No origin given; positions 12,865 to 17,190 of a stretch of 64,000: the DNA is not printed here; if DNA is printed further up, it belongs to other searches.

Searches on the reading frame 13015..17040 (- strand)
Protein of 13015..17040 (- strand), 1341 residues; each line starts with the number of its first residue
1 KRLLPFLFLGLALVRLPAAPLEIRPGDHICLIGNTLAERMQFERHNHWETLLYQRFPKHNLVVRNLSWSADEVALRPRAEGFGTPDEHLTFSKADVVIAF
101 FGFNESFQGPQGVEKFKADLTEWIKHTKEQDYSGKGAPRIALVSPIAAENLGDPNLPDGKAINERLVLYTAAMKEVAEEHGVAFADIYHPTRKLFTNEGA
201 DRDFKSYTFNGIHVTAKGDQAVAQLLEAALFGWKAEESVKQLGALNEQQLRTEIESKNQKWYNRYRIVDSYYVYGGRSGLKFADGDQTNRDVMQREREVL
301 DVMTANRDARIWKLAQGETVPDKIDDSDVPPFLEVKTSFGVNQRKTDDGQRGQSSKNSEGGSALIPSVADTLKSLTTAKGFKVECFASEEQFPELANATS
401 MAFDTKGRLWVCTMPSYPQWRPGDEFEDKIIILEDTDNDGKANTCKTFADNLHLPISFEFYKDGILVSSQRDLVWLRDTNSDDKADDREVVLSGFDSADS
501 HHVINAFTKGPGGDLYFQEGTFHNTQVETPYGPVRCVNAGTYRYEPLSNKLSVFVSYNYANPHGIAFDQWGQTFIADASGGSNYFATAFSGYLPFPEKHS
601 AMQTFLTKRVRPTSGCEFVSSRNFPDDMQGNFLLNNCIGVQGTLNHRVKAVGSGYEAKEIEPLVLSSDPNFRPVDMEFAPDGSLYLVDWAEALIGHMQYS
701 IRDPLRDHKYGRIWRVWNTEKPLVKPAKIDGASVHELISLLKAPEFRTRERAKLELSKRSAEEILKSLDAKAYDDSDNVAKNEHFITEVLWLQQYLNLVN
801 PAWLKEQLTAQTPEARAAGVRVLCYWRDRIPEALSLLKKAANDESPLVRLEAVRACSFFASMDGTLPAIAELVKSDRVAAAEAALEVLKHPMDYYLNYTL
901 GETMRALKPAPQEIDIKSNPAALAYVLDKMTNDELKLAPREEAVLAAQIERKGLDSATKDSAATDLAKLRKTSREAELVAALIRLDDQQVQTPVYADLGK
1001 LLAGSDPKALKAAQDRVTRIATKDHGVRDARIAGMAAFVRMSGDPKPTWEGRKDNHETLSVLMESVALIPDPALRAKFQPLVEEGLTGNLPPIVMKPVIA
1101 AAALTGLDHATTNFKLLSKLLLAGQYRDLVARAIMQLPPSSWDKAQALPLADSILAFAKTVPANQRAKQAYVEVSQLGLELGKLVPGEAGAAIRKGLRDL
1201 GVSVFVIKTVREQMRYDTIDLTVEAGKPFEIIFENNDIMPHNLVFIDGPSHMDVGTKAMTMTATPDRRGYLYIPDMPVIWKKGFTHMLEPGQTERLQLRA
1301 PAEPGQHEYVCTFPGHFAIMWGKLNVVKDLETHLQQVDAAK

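Call 84: search_protein_families(library=pfam, proteins=[window:13015-17040:-], max_evalue=0.00001)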
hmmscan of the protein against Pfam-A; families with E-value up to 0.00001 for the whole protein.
window:13015-17040:- (1341 aa): 4 families
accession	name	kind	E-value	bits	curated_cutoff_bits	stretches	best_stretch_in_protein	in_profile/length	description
PF23500.1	DUF7133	-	1.6e-64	219.1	27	1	368-718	2-383/385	Domain of unknown function (DUF7133)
PF13472.12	Lipase_GDSL_2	-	5.8e-12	46.9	32.9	1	44-220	15-177/178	GDSL-like Lipase/Acylhydrolase family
PF00127.26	Copper-bind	-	9.7e-10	39.2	21.2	1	1210-1326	8-98/99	Copper binding proteins, plastocyanin/azurin family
PF13646.12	HEAT_2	-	1.4e-09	38.5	27.7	1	803-888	3-87/88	HEAT repeats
